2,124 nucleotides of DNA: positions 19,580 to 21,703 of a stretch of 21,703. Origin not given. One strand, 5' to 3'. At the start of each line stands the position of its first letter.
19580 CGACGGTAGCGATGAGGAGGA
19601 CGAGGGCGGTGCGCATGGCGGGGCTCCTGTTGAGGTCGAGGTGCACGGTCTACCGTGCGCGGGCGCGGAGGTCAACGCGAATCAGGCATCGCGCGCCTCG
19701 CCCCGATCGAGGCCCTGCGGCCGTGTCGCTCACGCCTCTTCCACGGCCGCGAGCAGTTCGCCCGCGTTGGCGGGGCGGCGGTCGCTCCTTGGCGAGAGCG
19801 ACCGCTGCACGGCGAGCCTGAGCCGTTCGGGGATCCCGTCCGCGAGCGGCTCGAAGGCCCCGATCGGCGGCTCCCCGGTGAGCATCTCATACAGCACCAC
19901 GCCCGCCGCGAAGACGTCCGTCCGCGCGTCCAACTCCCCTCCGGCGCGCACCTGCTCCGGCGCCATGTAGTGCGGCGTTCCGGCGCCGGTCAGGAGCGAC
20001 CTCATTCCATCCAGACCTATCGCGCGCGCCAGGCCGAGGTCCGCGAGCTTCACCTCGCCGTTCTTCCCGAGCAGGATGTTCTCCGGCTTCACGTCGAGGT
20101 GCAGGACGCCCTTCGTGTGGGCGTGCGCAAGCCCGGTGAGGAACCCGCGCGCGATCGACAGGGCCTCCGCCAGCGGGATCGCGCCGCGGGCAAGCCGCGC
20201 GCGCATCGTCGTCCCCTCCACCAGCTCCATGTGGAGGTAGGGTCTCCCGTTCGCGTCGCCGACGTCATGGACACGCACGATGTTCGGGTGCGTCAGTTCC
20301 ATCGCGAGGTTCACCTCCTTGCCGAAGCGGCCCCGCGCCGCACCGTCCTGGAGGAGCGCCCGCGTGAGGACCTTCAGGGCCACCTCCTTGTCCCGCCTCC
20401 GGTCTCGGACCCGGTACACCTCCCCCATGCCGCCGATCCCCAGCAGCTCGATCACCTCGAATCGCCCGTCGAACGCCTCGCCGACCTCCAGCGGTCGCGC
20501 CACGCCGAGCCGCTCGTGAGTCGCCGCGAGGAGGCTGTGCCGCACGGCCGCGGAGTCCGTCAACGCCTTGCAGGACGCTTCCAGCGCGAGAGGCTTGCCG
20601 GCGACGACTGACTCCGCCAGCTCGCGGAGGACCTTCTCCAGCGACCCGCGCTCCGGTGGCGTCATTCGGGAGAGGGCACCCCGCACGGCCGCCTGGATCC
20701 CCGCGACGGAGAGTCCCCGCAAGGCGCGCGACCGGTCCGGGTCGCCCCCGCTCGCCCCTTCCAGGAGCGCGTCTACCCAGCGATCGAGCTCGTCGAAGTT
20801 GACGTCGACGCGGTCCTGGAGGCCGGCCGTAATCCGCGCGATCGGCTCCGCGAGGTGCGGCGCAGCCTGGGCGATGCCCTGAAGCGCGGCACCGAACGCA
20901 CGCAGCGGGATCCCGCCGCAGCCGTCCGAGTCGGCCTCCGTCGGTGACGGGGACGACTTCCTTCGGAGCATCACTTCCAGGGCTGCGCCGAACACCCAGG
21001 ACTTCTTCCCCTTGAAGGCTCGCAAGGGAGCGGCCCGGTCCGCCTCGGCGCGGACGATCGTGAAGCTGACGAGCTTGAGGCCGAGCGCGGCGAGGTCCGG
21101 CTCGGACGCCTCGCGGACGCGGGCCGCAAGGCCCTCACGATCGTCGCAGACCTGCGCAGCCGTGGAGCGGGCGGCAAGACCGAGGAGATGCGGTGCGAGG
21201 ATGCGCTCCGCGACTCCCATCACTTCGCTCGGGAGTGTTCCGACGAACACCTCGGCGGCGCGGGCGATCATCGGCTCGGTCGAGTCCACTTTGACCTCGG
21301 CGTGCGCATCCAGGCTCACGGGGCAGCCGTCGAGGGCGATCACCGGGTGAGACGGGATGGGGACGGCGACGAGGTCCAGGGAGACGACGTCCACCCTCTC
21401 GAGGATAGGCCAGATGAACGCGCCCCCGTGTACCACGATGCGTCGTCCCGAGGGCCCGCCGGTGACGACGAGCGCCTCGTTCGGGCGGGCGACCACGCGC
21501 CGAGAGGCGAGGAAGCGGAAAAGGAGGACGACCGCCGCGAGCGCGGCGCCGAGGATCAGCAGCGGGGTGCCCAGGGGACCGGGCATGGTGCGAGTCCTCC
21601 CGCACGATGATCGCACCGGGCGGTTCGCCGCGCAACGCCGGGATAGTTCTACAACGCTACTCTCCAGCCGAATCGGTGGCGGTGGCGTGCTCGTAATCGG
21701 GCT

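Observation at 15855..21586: SPFH-Ser/Thr kinase fusion immediately upstream of a giant secreted HEAT/CARDB protein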

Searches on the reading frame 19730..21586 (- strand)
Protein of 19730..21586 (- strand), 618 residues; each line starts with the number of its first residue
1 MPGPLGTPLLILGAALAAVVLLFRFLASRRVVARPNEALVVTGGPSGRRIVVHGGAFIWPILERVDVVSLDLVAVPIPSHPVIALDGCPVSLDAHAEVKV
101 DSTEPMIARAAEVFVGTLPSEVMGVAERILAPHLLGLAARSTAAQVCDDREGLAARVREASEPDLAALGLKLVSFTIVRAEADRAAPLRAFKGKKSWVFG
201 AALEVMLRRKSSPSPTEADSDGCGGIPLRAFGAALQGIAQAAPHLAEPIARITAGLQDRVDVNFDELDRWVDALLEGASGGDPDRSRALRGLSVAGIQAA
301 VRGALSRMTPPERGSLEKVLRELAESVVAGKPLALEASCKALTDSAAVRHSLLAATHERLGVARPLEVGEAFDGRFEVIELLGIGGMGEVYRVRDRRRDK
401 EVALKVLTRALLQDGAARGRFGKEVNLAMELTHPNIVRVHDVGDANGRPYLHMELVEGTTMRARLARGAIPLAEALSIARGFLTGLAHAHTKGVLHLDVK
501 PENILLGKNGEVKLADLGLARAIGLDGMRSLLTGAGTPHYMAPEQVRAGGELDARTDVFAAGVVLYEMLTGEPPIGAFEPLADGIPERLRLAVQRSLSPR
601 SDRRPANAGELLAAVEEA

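Call 7: search_protein_families(library=pfam, proteins=[window:19730-21586:-], max_evalue=0.1)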
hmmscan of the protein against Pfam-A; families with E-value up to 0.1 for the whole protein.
window:19730-21586:- (618 aa): 5 families
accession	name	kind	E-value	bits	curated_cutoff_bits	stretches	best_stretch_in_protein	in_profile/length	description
PF00069.31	Pkinase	-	5.2e-46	157.6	31.7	1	376-576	1-198/263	Protein kinase domain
PF07714.23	PK_Tyr_Ser-Thr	-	2.9e-27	96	23.1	1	378-577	3-207/258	Protein tyrosine and serine/threonine kinase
PF01145.31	Band_7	-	3.7e-15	56.9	23.6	1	32-181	2-146/176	SPFH domain / Band 7 family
PF03109.22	ABC1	-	0.0029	17.2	22.9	1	445-523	139-217/244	ABC1 atypical kinase-like domain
PF07387.17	Seadorna_VP7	-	0.061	12.8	20.3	0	487-516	157-186/308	Seadornavirus VP7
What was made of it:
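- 19730..21586 (-): Gene for the 618-aa TM-SPFH-helical domain-Ser/Thr kinase fusion protein (stop codon included). Pfam Band_7 plus Pkinase (call 7).
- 21044..21493 (-): SPFH / Band 7 domain (residues 32-181), flotillin type. Pfam PF01145, 56.9 bits against GA 23.6 (call 7).
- On Hanks-type (eukaryote-like) Ser/Thr protein kinase: PF00069 scores 157.6 bits against a cut-off of 31.7, at residues 376-576 (call 7).
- On SPFH / Band 7 superfamily: PF01145 scores 56.9 bits against 23.6, at residues 32-181 (call 7).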

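Call 8: search_protein_families(library=ncbifam, proteins=[window:19730-21586:-], max_evalue=0.1)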
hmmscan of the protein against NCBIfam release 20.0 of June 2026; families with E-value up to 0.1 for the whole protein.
window:19730-21586:- (618 aa): 18 families
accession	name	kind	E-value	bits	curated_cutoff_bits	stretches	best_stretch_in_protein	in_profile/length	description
NF033483.0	PknB_PASTA_kin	equivalog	2e-69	235.1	450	1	369-575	2-208/563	Stk1 family PASTA domain-containing Ser/Thr kinase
NF052427.1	StpK7MSMEG_1200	equivalog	7.6e-47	160.1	900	1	374-577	7-211/601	serine/threonine protein kinase StpK7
NF047741.1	antiphage_MADS6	equivalog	1.1e-42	146.3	460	2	461-581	285-409/612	methylation-associated defense system protein kinase MAD6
NF009651.0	PRK13184.1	equivalog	6.1e-33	113.8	839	1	375-572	3-228/932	serine/threonine-protein kinase PknD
TIGR03903.1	TOMM_kin_cyc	equivalog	2.2e-29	102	705.75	1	400-573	4-187/1267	TOMM system kinase/cyclase fusion protein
NF038150.1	lanthi_synth_IV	equivalog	5.6e-24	84.5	650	1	371-595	186-417/851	class IV lanthionine synthetase LanL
NF033442.0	BREX_PglW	equivalog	3.8e-21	74.6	990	1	364-574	500-709/1391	BREX system serine/threonine kinase PglW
NF058507.1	FlotScfldFlot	equivalog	5.6e-21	75.1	700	1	19-178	11-181/477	flotillin lipid rafts scaffold protein FloT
NF053615.1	SerThrKinAfsKStmc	equivalog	6.4e-20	71.4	1300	1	374-580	13-218/809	protein serine/threonine kinase AfsK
NF038151.1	lanthi_synth_III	equivalog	3.1e-12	45.7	575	1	374-595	220-446/833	class III lanthionine synthetase LanKC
TIGR03724.2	arch_bud32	equivalog_domain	2.7e-05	23.8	125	1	420-521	39-132/193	KEOPS complex kinase/ATPase Bud32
NF058632.1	SerThrKinPrkT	equivalog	4.5e-05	22.6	280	1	374-518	21-163/322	serine/threonine protein kinase PrkT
NF040671.1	PLuB_AAA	exception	4.9e-05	20.9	999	1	470-615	100-243/1256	PLuB system helicase-like protein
NF043056.1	T4SS_LegK1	equivalog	0.00011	21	550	1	491-567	207-282/516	Dot/Icm T4SS effector kinase LegK1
NF011464.0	PRK14879.1-7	equivalog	0.00019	21.3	246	1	450-521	82-150/221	Kae1-associated kinase Bud32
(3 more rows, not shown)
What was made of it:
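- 21044..21493 (-): NCBIfam FloT positions 11-181 of 477 (call 8).
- On Anti-phage kinases (PD-T4-6, MADS Mad6, BREX PglW): NCBIfam MADS6 scores 146 bits against 460, and PglW 75 bits against 990 (call 8).
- Closest known: Bacterial Hanks-type Ser/Thr kinases. Different: It scores 235 bits against the NCBIfam PknB_PASTA cut-off of 450 (call 8).
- NCBIfam MADS6 scores 146 bits (call 8).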

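Call 12: search_protein_families(library=padloc, proteins=[window:19730-21586:-], max_evalue=0.01)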
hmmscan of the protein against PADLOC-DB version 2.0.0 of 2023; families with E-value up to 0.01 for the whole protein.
window:19730-21586:- (618 aa): 33 families (the best 25 are shown)
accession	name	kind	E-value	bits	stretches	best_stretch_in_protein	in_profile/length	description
PDLC04042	PD-T4-6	-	8.3e-71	237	1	371-576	6-213/292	-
PDLC04053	PD-T4-6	-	2.5e-66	222.3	1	371-611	6-264/311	-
PDLC04043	PD-T4-6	-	5.3e-64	214.9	1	372-575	13-217/452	-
PDLC04138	mad6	-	9.6e-63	211.1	1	371-575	48-256/659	mads_6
PDLC04061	PD-T4-6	-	9.9e-61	204.8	1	370-578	12-226/510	-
PDLC04060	PD-T4-6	-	3.9e-59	198.8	1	369-576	3-210/486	-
PDLC04054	PD-T4-6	-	4.8e-59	198.5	1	367-578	4-216/347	-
PDLC04052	PD-T4-6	-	8.9e-56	188.1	1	371-577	6-218/496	-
PDLC04039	PD-T4-6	-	3e-55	186.1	1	367-616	8-273/458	-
PDLC04047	PD-T4-6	-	3.7e-55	185.3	1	369-575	5-212/327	-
PDLC04057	PD-T4-6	-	8.8e-54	181.2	1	368-579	2-214/443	-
PDLC04040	PD-T4-6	-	8.1e-53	178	1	381-581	1-211/547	-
PDLC04041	PD-T4-6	-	1.8e-51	173.8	1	362-577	17-236/443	-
PDLC04048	PD-T4-6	-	5.8e-51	171.9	1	367-575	3-212/354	-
PDLC01088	C3a189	-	1.7e-46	157.2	1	381-597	4-241/840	kinase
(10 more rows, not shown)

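Call 13: find_homologous_proteins(query=window:19730-21586:-)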
Query window:19730-21586:- (618 aa): 1037 proteins with E <= 0.001 among 8000 candidates; the best 120 are listed.
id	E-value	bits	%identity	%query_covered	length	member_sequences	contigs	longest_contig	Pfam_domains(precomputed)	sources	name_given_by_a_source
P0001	0.0e+0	1320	100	100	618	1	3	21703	PF07714.24,PF00069.32,PF01145.32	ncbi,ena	-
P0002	1.6e-291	986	78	100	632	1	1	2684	PF07714.24,PF00069.32,PF01145.32,PF03109.23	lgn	-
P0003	3.3e-258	876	69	100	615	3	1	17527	PF07714.24,PF00069.32,PF01145.32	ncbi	-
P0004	2.1e-177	609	52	100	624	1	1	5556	PF07714.24,PF00069.32,PF01145.32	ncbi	-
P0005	1.7e-108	382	51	62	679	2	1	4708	PF07714.24,PF00069.32,PF03781.23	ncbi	ncbi:MAG: bifunctional serine/threonine-protein kinase/formylglycine-generating enzyme family protei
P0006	8.7e-81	290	56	43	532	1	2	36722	PF07714.24,PF00069.32,PF03781.23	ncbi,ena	-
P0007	4.2e-79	285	36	40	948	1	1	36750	PF06293.21,PF07714.24,PF13095.13,PF00069.32,PF10707.16,PF03109.23,PF17667.8,PF01636.30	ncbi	ncbi:MAG: serine/threonine-protein kinase [Enhygromyxa sp.]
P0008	5.7e-67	245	54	39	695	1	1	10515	PF07714.24,PF00069.32,PF03109.23,PF03781.23,PF13676.12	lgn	-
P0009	5.5e-65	238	40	34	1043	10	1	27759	PF06293.21,PF07714.24,PF00069.32,PF03109.23,PF13424.13,PF14531.13,PF01636.30,PF13374.13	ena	-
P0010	7.0e-63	231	39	40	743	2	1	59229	PF06293.21,PF07714.24,PF00069.32,PF03109.23,PF01636.30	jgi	jgi:serine/threonine-protein kinase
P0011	9.7e-63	231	34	39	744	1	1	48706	PF06293.21,PF07714.24,PF00069.32,PF03109.23,PF14531.13,PF17667.8,PF01636.30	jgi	jgi:eukaryotic-like serine/threonine-protein kinase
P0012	3.8e-62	229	47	33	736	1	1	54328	PF06293.21,PF07714.24,PF00069.32,PF03109.23,PF01636.30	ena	-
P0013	1.5e-59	220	38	45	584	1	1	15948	PF07714.24,PF00069.32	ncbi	-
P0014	2.3e-59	220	40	35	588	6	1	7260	PF07714.24,PF00069.32,PF01636.30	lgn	-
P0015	5.3e-59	218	37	45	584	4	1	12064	PF07714.24,PF00069.32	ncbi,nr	ncbi:MAG TPA: serine/threonine-protein kinase [Gemmatimonadales bacterium]|nr:serine/threonine-prote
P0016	2.4e-58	216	38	39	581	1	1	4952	PF07714.24,PF00069.32,PF03109.23,PF01636.30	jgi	jgi:serine/threonine-protein kinase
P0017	5.8e-58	215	38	45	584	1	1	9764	PF07714.24,PF00069.32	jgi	-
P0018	7.2e-58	215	40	38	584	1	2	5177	PF07714.24,PF00069.32,PF03109.23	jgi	-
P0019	9.1e-58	214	38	45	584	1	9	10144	PF07714.24,PF00069.32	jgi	jgi:serine/threonine protein kinase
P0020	9.7e-58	214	38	45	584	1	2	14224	PF07714.24,PF00069.32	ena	-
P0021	1.1e-57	214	40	38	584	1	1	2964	PF07714.24,PF00069.32,PF03109.23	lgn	-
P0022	1.2e-57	214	40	38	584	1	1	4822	PF07714.24,PF00069.32,PF03109.23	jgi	-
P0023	2.2e-57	213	39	39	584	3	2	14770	PF07714.24,PF00069.32,PF03109.23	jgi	jgi:serine/threonine protein kinase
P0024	2.3e-57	213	39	39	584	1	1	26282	PF07714.24,PF00069.32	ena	-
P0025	2.6e-57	213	45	33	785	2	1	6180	PF06293.21,PF07714.24,PF00069.32,PF03109.23,PF01636.30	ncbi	-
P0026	2.7e-57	213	42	32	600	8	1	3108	PF07714.24,PF00069.32,PF01636.30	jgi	jgi:serine/threonine protein kinase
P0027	4.0e-57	212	42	32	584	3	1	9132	PF07714.24,PF00069.32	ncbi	ncbi:MAG: serine/threonine-protein kinase [Gemmatimonadales bacterium]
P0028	4.0e-57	212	38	39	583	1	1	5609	PF07714.24,PF00069.32,PF01636.30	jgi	-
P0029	4.1e-57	212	39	39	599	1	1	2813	PF07714.24,PF00069.32,PF03109.23,PF01636.30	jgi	jgi:serine/threonine protein kinase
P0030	4.6e-57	212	38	39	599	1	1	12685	PF07714.24,PF00069.32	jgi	-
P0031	6.7e-57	212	38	39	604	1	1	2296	PF07714.24,PF00069.32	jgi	-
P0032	9.0e-57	211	39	39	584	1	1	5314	PF07714.24,PF00069.32,PF03109.23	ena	-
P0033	1.2e-56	211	38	39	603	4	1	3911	PF07714.24,PF00069.32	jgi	jgi:serine/threonine protein kinase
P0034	1.3e-56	211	39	39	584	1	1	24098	PF07714.24,PF00069.32,PF03109.23,PF01636.30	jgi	-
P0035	1.9e-56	210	37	39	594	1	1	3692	PF07714.24,PF00069.32,PF03109.23,PF01636.30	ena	-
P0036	2.7e-56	210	35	37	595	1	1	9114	PF07714.24,PF00069.32,PF03109.23,PF01636.30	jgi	jgi:serine/threonine protein kinase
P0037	2.8e-56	209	37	39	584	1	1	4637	PF07714.24,PF00069.32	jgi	jgi:serine/threonine-protein kinase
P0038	4.7e-56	209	38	39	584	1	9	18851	PF07714.24,PF00069.32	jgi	jgi:serine/threonine protein kinase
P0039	5.0e-56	209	38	39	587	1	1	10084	PF07714.24,PF00069.32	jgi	jgi:eukaryotic-like serine/threonine-protein kinase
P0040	5.1e-56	209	37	37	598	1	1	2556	PF07714.24,PF00069.32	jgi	jgi:serine/threonine-protein kinase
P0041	5.2e-56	209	39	39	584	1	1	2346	PF07714.24,PF00069.32,PF03109.23,PF01636.30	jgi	jgi:serine/threonine-protein kinase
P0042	5.2e-56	209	39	39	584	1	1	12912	PF07714.24,PF00069.32,PF03109.23,PF01636.30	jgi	-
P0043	6.0e-56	208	38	39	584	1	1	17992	PF07714.24,PF00069.32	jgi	-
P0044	6.1e-56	208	37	39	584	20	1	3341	PF07714.24,PF00069.32,PF03109.23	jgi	jgi:serine/threonine-protein kinase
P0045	8.1e-56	208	39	39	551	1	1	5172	PF07714.24,PF00069.32,PF01636.30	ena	-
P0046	1.1e-55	207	39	37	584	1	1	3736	PF07714.24,PF00069.32,PF03109.23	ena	-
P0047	1.2e-55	207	37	39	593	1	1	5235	PF07714.24,PF00069.32,PF03109.23,PF01636.30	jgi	jgi:serine/threonine protein kinase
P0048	1.4e-55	207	38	39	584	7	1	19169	PF07714.24,PF00069.32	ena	-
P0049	1.4e-55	207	38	39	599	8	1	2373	PF07714.24,PF00069.32,PF01636.30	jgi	jgi:serine/threonine protein kinase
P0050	2.0e-55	207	38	39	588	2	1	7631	PF07714.24,PF00069.32,PF03109.23,PF01636.30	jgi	jgi:serine/threonine protein kinase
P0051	2.0e-55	207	38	39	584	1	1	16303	PF07714.24,PF00069.32,PF01636.30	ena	-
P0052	2.1e-55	207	39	39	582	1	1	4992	PF07714.24,PF00069.32,PF01636.30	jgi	jgi:serine/threonine-protein kinase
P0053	2.8e-55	206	38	39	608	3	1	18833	PF07714.24,PF00069.32,PF03109.23,PF01636.30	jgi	jgi:serine/threonine-protein kinase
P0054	2.8e-55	206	37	45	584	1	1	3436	PF07714.24,PF00069.32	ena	-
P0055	3.0e-55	206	37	45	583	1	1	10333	PF07714.24,PF00069.32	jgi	jgi:eukaryotic-like serine/threonine-protein kinase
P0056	3.1e-55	206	38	37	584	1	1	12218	PF07714.24,PF00069.32,PF03109.23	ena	-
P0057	3.1e-55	206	38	39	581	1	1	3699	PF07714.24,PF00069.32,PF01636.30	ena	-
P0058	3.6e-55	206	42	32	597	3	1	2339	PF07714.24,PF00069.32,PF01636.30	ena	-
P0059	4.1e-55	206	39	39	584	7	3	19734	PF07714.24,PF00069.32,PF01636.30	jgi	jgi:eukaryotic-like serine/threonine-protein kinase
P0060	4.1e-55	206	39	39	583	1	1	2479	PF07714.24,PF00069.32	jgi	jgi:eukaryotic-like serine/threonine-protein kinase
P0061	4.6e-55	205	37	39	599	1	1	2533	PF07714.24,PF00069.32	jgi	jgi:serine/threonine-protein kinase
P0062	5.0e-55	205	38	39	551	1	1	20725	PF07714.24,PF00069.32,PF03109.23,PF01636.30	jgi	jgi:serine/threonine-protein kinase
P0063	6.5e-55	205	37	45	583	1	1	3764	PF07714.24,PF00069.32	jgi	jgi:eukaryotic-like serine/threonine-protein kinase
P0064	7.3e-55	205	38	39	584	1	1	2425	PF07714.24,PF00069.32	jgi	jgi:serine/threonine protein kinase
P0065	8.7e-55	205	39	39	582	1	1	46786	PF07714.24,PF00069.32,PF03109.23,PF01636.30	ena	-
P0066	9.6e-55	204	39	39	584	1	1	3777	PF07714.24,PF00069.32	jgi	jgi:eukaryotic-like serine/threonine-protein kinase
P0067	9.9e-55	204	38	39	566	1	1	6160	PF07714.24,PF00069.32,PF03109.23,PF01636.30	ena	-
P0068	1.1e-54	204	37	45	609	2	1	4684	PF07714.24,PF00069.32,PF03109.23,PF01636.30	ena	-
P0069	1.1e-54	204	39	39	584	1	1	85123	PF07714.24,PF00069.32,PF03109.23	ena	-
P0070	1.7e-54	204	39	39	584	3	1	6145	PF07714.24,PF00069.32,PF03109.23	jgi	jgi:serine/threonine protein kinase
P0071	3.0e-54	203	38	39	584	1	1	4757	PF07714.24,PF00069.32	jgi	jgi:serine/threonine protein kinase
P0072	4.4e-54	202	38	39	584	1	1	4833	PF07714.24,PF00069.32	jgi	jgi:serine/threonine-protein kinase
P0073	8.2e-54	201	38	39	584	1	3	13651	PF07714.24,PF00069.32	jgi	jgi:eukaryotic-like serine/threonine-protein kinase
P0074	8.8e-54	201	38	39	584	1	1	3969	PF07714.24,PF00069.32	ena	-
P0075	1.1e-53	201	37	39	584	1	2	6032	PF07714.24,PF00069.32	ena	-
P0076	1.2e-53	201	39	39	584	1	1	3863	PF07714.24,PF00069.32,PF03109.23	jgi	jgi:serine/threonine-protein kinase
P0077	1.2e-53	201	37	39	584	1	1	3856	PF07714.24,PF00069.32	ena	-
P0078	1.3e-53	201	38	39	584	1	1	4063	PF07714.24,PF00069.32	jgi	jgi:eukaryotic-like serine/threonine-protein kinase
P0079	1.9e-53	200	38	39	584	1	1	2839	PF07714.24,PF00069.32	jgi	jgi:serine/threonine protein kinase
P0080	2.3e-53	200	40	33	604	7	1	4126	PF07714.24,PF00069.32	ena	-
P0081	2.9e-53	200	38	39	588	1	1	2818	PF07714.24,PF00069.32,PF03109.23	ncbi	-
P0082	4.1e-53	199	38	39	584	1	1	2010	PF07714.24,PF00069.32,PF01636.30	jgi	jgi:serine/threonine protein kinase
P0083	4.1e-53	199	38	39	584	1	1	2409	PF07714.24,PF00069.32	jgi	jgi:serine/threonine protein kinase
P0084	4.7e-53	199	38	39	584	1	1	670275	PF07714.24,PF00069.32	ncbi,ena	-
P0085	6.0e-53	198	38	39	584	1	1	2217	PF07714.24,PF00069.32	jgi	jgi:serine/threonine protein kinase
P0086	1.2e-52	198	42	32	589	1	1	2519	PF07714.24,PF00069.32,PF03109.23,PF01636.30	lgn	-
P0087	1.2e-52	198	40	39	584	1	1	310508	PF07714.24,PF00069.32,PF03109.23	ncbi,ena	-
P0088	6.8e-52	195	38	39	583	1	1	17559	PF07714.24,PF00069.32,PF03109.23,PF01636.30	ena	-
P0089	1.0e-51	194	37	39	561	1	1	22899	PF07714.24,PF00069.32,PF03109.23,PF01636.30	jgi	jgi:serine/threonine protein kinase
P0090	3.3e-51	193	39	33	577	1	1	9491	PF07714.24,PF00069.32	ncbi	-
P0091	9.6e-51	191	44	39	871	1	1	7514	PF03704.24,PF13431.13,PF23914.2,PF13414.13,PF13176.13,PF13428.13,PF13374.13,PF14559.13,PF07714.24,PF00069.32,PF13371.13,PF00515.35,PF03109.23,PF12895.14,PF13424.13,PF21033.5,PF13432.13,PF13181.13,PF07719.24,PF13174.13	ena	-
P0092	7.4e-50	188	41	32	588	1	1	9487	PF07714.24,PF00069.32,PF03109.23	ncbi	-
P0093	7.4e-49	185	39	39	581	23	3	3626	PF07714.24,PF00069.32,PF03109.23,PF01636.30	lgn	-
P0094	4.6e-48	182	47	33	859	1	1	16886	PF14559.13,PF07714.24,PF00069.32,PF03109.23,PF07719.24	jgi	jgi:serine/threonine-protein kinase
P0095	1.1e-47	181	43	36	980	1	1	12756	PF14559.13,PF07714.24,PF00069.32,PF00515.35,PF03109.23,PF13424.13,PF13432.13,PF13428.13,PF07719.24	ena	-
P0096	2.4e-47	180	48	33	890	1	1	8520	PF07714.24,PF13431.13,PF00069.32,PF01636.30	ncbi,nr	ncbi:MAG TPA: protein kinase [Polyangiaceae bacterium]|nr:protein kinase [Polyangiaceae bacterium]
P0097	2.6e-47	180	49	34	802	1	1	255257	PF13431.13,PF13414.13,PF13428.13,PF14559.13,PF07714.24,PF00069.32,PF00515.35,PF03109.23,PF13432.13,PF13181.13,PF07719.24,PF01636.30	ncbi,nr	ncbi:MAG: protein kinase [Holophagaceae bacterium]|nr:protein kinase [Holophagaceae bacterium]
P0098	3.3e-47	180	40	39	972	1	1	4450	PF13176.13,PF24885.2,PF17667.8,PF13374.13,PF06293.21,PF07714.24,PF00069.32,PF17874.8,PF00515.35,PF03109.23,PF13424.13,PF14531.13,PF13181.13,PF07719.24,PF01636.30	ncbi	-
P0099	9.5e-46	175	45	33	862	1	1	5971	PF07714.24,PF00069.32,PF01636.30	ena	-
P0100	1.3e-45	174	47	33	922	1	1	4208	PF07714.24,PF00069.32,PF01636.30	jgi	jgi:serine/threonine-protein kinase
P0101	3.6e-45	173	45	34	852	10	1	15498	PF07714.24,PF00069.32,PF03109.23,PF01636.30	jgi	-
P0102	3.6e-45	173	33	39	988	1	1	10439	PF14559.13,PF07714.24,PF00069.32,PF03109.23,PF14531.13,PF13428.13,PF01636.30,PF13174.13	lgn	-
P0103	4.3e-45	173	41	40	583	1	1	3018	PF07714.24,PF00069.32,PF03109.23,PF01636.30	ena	-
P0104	4.9e-45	172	48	32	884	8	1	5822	PF07714.24,PF00069.32,PF25174.2,PF26549.1,PF03109.23,PF26550.2,PF07676.19,PF01636.30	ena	-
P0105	3.8e-44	169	43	39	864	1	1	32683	PF07714.24,PF00069.32,PF26549.1,PF03109.23,PF07676.19,PF01636.30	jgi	jgi:eukaryotic-like serine/threonine-protein kinase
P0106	3.8e-44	169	47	32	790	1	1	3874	PF13431.13,PF23914.2,PF13414.13,PF13176.13,PF13428.13,PF13374.13,PF07721.21,PF14559.13,PF07714.24,PF00069.32,PF13371.13,PF00515.35,PF03109.23,PF12895.14,PF13424.13,PF21033.5,PF13432.13,PF13181.13,PF07719.24,PF01636.30,PF13174.13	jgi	jgi:serine/threonine-protein kinase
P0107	9.8e-44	168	40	41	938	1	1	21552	PF07714.24,PF00069.32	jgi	-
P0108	1.3e-43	168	43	40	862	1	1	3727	PF07714.24,PF00069.32,PF26549.1,PF01636.30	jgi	jgi:serine/threonine protein kinase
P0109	1.4e-43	168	45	33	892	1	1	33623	PF07714.24,PF00069.32,PF03109.23,PF01636.30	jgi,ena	-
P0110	1.7e-43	167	37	59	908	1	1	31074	PF07714.24,PF00069.32,PF03109.23,PF01636.30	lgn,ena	-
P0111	2.6e-43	167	49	32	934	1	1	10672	PF07714.24,PF00069.32,PF25174.2,PF26549.1,PF03109.23,PF26550.2,PF07676.19,PF01636.30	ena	-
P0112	2.7e-43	167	46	32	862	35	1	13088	PF07714.24,PF00069.32,PF26549.1,PF03109.23,PF01636.30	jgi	jgi:Tol biopolymer transport system component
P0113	2.7e-43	167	42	39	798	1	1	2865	PF07714.24,PF13431.13,PF00069.32,PF13414.13,PF03109.23,PF14531.13,PF13432.13,PF07719.24,PF01636.30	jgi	-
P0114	3.3e-43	166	44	33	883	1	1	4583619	PF07714.24,PF00069.32,PF13240.12,PF03109.23,PF01636.30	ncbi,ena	-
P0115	3.6e-43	166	40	39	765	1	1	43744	PF07714.24,PF00069.32,PF03109.23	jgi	-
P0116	3.6e-43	166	42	39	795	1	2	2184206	PF07714.24,PF13431.13,PF00069.32,PF03109.23,PF13428.13,PF07719.24,PF01636.30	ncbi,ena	-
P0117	3.7e-43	166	46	33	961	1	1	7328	PF07714.24,PF00069.32,PF03109.23,PF03781.23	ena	-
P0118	4.0e-43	166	33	39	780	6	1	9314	PF07714.24,PF00069.32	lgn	-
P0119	5.4e-43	166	47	32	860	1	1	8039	PF07714.24,PF00069.32,PF03109.23,PF07676.19,PF01636.30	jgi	jgi:eukaryotic-like serine/threonine-protein kinase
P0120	5.6e-43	166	46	33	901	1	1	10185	PF07714.24,PF00069.32,PF03109.23,PF01636.30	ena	-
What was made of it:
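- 19730..21586 (-): Full-length orthologues P0002-P0004 (call 13).
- Only 4 clusters at 90% identity hold the fusion (call 13).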
